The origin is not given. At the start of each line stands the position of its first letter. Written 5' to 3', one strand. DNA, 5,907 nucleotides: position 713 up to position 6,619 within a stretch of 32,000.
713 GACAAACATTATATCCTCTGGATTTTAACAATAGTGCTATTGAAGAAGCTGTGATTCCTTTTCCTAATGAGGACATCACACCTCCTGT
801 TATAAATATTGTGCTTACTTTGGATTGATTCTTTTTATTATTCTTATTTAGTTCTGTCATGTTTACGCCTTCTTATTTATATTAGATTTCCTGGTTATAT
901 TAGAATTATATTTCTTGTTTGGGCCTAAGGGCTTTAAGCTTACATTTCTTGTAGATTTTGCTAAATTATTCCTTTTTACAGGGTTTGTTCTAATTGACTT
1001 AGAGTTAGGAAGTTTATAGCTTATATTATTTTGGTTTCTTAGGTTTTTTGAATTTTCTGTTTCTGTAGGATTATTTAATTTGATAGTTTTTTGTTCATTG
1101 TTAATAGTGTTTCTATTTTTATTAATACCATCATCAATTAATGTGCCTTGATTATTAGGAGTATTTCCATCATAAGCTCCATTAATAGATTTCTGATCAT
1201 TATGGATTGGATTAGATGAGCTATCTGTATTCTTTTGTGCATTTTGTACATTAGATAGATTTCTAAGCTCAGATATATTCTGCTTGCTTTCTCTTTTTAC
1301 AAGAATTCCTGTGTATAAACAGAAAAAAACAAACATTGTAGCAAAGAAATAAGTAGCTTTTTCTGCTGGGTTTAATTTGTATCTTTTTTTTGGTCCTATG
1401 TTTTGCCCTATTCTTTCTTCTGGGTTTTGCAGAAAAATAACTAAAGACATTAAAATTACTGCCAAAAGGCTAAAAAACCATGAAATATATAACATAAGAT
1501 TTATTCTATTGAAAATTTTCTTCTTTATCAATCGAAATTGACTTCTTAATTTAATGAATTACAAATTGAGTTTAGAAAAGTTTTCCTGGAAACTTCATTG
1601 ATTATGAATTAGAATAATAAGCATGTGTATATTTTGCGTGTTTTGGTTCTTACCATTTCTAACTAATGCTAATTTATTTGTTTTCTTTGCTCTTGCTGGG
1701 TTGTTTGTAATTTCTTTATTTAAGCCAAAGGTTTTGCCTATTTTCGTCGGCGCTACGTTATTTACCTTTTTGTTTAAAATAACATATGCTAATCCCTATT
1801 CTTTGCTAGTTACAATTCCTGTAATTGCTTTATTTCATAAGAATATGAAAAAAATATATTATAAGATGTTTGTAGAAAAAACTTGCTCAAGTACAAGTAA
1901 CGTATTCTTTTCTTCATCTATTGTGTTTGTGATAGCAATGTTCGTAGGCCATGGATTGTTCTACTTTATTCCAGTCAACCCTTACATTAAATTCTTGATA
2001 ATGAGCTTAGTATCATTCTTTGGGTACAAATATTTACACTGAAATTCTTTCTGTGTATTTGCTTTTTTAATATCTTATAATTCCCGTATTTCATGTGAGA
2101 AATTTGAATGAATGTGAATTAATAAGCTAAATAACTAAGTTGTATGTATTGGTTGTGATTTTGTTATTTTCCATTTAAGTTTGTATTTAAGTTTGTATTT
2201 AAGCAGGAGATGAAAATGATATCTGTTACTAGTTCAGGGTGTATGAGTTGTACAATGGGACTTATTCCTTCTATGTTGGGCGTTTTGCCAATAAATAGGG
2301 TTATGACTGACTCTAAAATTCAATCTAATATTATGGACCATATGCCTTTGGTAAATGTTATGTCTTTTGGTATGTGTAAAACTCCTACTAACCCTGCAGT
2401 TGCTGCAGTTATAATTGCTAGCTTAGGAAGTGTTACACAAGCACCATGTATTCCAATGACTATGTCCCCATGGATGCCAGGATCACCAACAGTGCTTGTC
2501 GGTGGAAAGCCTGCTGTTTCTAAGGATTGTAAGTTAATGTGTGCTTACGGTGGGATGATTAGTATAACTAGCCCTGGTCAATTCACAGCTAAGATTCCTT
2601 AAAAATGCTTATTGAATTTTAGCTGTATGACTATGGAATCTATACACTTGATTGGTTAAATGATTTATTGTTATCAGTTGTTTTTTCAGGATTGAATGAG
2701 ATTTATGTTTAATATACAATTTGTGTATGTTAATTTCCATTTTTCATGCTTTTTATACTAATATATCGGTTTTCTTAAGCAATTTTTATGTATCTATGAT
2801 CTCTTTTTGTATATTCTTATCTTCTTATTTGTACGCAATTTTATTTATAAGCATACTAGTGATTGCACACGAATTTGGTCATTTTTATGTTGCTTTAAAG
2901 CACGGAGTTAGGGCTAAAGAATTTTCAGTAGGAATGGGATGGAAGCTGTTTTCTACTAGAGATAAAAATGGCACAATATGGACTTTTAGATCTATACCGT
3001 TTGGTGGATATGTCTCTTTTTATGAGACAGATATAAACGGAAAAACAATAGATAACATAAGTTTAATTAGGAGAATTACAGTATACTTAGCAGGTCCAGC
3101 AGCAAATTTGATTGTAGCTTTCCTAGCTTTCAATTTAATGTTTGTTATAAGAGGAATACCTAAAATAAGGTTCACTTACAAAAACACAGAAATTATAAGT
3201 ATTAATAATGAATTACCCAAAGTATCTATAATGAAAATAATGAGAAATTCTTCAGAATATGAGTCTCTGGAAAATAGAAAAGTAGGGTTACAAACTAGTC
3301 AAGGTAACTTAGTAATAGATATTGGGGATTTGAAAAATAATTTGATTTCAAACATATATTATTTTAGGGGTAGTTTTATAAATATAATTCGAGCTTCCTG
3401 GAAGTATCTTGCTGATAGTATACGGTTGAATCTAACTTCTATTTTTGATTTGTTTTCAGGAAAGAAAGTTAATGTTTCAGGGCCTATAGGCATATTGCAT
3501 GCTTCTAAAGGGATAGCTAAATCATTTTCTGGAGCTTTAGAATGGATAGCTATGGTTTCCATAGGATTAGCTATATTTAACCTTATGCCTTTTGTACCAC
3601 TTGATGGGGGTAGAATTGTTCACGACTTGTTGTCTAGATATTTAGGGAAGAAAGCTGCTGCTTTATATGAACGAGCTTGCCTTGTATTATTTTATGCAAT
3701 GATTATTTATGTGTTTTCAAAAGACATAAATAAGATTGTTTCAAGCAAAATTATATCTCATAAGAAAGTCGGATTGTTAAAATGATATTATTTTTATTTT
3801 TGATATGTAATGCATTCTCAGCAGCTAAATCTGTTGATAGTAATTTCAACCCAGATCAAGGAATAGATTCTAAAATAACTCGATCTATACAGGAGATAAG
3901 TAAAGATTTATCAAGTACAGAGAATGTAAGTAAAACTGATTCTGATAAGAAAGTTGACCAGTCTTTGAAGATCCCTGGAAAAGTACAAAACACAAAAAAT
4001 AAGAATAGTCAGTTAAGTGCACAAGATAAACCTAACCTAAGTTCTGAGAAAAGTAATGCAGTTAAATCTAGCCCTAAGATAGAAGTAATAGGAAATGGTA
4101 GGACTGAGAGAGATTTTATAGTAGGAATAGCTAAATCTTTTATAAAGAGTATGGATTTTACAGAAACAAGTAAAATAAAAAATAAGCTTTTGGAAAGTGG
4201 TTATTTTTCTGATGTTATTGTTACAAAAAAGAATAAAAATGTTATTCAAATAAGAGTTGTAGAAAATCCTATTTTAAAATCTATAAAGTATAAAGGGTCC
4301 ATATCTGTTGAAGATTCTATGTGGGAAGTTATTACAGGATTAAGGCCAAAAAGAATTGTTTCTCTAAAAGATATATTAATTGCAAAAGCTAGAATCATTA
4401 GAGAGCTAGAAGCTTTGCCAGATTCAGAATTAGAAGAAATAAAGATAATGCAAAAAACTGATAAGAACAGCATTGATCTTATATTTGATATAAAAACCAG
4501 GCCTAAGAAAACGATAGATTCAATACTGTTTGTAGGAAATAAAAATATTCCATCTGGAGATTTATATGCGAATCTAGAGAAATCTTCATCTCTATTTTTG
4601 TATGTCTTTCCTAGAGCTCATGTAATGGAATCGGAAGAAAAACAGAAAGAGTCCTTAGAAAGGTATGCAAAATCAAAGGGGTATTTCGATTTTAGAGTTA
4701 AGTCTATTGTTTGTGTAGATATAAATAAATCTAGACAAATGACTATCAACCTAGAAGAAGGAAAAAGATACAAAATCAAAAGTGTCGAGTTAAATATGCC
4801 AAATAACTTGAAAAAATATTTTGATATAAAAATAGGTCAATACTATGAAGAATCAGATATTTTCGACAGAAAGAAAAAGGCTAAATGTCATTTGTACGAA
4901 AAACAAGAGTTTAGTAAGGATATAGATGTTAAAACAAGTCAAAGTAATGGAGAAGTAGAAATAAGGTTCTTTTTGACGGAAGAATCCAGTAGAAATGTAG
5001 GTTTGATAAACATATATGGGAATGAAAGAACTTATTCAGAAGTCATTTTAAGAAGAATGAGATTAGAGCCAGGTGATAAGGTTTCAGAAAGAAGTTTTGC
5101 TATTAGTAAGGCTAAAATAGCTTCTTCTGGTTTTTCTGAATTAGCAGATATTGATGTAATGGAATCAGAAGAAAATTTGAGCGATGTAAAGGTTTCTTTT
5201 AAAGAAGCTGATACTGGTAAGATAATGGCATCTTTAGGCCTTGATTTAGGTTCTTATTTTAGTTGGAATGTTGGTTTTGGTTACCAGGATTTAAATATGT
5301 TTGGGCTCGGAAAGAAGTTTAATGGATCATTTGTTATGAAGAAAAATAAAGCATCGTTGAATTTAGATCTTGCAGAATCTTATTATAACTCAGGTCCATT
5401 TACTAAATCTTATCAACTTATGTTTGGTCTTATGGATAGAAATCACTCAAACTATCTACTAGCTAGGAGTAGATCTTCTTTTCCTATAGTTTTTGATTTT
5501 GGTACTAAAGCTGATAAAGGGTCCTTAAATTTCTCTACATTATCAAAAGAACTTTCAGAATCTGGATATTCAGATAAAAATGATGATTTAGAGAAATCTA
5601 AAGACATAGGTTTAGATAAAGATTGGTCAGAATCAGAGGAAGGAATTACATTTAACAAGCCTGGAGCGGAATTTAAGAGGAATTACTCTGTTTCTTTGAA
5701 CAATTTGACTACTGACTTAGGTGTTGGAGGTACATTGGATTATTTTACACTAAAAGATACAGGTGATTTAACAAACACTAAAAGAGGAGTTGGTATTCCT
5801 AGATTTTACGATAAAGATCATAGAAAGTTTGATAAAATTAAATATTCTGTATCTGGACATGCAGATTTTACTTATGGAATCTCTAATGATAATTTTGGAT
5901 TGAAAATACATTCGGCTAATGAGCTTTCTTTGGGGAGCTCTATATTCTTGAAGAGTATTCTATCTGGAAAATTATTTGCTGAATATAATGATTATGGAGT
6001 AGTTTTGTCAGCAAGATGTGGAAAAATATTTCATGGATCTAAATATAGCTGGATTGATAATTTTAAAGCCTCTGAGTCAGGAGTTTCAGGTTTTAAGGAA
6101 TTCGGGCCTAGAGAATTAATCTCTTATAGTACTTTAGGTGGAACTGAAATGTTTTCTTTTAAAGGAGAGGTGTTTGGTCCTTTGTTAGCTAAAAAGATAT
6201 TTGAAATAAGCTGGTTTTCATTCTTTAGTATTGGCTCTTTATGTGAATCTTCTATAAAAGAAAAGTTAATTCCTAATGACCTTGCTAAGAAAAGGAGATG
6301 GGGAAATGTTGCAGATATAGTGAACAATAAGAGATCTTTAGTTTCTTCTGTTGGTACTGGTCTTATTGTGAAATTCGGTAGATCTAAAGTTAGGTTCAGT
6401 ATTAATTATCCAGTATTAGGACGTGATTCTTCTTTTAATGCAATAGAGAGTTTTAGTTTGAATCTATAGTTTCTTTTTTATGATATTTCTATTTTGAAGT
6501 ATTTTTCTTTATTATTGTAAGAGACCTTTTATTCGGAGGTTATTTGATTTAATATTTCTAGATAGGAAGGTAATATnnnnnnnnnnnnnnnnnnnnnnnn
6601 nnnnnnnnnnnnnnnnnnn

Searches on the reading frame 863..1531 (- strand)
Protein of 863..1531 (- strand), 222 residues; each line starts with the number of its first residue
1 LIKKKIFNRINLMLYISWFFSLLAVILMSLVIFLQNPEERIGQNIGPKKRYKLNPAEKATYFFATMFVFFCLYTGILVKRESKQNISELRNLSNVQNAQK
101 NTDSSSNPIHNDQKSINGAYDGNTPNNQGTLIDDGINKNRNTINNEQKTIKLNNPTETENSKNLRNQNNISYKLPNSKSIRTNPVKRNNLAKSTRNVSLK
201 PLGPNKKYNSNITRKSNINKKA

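Call 8: search_protein_families(library=ncbifam, proteins=[window:863-1531:-], max_evalue=0.001)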
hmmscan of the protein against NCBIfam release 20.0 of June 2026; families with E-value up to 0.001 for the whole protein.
window:863-1531:- (222 aa): 0 families

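Call 11: search_protein_families(library=pfam, proteins=[window:863-1531:-], max_evalue=0.1)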
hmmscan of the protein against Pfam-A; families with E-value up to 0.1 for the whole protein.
window:863-1531:- (222 aa): 2 families
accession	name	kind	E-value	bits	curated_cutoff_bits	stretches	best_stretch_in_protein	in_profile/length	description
PF03840.19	SecG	-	0.044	14.3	29.2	1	22-76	7-69/70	Preprotein translocase SecG subunit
PF13273.12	DUF4064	-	0.059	14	32.1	0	13-75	8-65/102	Protein of unknown function (DUF4064)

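Call 43: find_encoding_contigs(protein=window:863-1495:-, flank=10000, max_places=1)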
Protein window:863-1495:- (210 aa): 1 contig read that carries it; 1 place shown.
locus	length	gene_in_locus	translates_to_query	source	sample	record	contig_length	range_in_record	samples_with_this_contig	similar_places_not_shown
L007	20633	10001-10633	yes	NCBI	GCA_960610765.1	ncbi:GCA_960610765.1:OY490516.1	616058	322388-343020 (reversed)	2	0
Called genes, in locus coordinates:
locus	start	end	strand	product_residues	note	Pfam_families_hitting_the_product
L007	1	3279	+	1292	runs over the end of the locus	PF14331:IcmF-related_N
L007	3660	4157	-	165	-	PF07977:FabA, PF22818:ApeI-like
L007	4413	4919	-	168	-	PF03938:OmpH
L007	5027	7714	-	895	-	PF07244:POTRA (faint)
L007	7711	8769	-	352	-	PF02163:Peptidase_M50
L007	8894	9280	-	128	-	PF14107:DUF4280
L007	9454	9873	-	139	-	-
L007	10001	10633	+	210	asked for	-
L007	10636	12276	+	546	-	PF06418:CTP_synth_N, PF00117:GATase, PF07722:Peptidase_C26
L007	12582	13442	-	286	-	PF00106:adh_short, PF13561:adh_short_C2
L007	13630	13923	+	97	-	-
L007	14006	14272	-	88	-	-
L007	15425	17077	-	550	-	PF00155:Aminotran_1_2, PF00266:Aminotran_5, PF01212:Beta_elim_lyase (weak), PF01053:Cys_Met_Meta_PP (weak)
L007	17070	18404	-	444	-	PF19307:SrpI-like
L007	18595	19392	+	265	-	PF14602:Hexapep_2 (faint), PF25084:LbH_EIF2B (weak), PF25087:GMPPB_C (faint), PF00132:Hexapep (weak)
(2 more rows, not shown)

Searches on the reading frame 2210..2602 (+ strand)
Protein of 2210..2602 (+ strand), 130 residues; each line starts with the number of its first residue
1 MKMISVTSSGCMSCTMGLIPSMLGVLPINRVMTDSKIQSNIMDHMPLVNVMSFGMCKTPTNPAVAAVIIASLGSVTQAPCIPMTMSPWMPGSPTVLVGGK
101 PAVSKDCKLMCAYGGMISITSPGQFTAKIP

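Call 8: search_protein_families(library=ncbifam, proteins=[window:2210-2602:+], max_evalue=0.001)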
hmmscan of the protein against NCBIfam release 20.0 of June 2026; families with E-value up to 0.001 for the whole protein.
window:2210-2602:+ (130 aa): 1 family
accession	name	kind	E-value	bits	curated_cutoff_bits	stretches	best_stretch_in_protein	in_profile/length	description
NF041248.1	T6SS_IglG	exception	2.3e-12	47.1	200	1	9-128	59-171/173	type VI secretion system PAAR-like protein IglG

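Call 11: search_protein_families(library=pfam, proteins=[window:2210-2602:+], max_evalue=0.1)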
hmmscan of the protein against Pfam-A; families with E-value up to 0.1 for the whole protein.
window:2210-2602:+ (130 aa): 2 families
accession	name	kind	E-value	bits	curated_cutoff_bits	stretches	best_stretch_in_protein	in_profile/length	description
PF14107.11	DUF4280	-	2e-29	102.8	26.3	1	7-124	2-109/109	Domain of unknown function (DUF4280)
PF05488.18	PAAR_motif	-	0.009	16.7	27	1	89-114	12-37/70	PAAR motif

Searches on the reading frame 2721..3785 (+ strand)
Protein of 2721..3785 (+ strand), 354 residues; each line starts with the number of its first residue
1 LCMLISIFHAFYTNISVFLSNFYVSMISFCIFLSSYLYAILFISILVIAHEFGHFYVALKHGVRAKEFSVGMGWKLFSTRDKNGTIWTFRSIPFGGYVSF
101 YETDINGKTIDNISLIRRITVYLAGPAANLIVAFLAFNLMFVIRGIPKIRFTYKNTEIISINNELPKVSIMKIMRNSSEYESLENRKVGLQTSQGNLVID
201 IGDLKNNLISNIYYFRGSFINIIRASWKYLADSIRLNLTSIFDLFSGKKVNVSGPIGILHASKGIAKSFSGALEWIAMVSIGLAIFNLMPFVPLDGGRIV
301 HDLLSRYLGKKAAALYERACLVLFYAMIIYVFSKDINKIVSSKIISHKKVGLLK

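Call 8: search_protein_families(library=ncbifam, proteins=[window:2721-3785:+], max_evalue=0.001)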
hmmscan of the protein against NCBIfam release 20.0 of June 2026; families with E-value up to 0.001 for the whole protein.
window:2721-3785:+ (354 aa): 3 families
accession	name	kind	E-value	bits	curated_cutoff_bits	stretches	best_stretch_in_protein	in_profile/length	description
TIGR00054.1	TIGR00054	equivalog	7.7e-37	127.1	147.55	2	37-153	7-129/421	RIP metalloprotease RseP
NF008046.0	PRK10779.1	equivalog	1.3e-26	93.7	477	2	39-160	11-138/450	sigma E protease regulator RseP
NF041824.1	daptide_HExxH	equivalog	3.2e-05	23.2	300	0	269-297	249-277/379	daptide biosynthesis intramembrane metalloprotease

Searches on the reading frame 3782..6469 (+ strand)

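Call 8: search_protein_families(library=ncbifam, proteins=[window:3782-6469:+], max_evalue=0.001)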
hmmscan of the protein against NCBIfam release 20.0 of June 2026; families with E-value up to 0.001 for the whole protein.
window:3782-6469:+ (895 aa): 5 families
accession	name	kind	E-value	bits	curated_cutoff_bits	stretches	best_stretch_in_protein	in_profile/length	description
TIGR03303.1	OM_YaeT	equivalog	5.1e-64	216.9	297.15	1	99-879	5-723/741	outer membrane protein assembly factor BamA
NF008287.0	PRK11067.1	subfamily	9.8e-19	67.2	1181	1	128-536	58-479/802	outer membrane protein assembly factor BamA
NF058613.1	OMPAssmBamADein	equivalog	3e-09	35.4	1050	1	410-533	412-537/857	outer membrane protein assembly factor BamA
NF052279.1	lipo_TamL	exception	7.5e-06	24.6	400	0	285-341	98-154/747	translocation and assembly module lipoprotein TamL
NF047950.2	ATportTamA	equivalog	0.00027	19.7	625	0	286-399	136-254/569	autotransporter assembly complex protein TamA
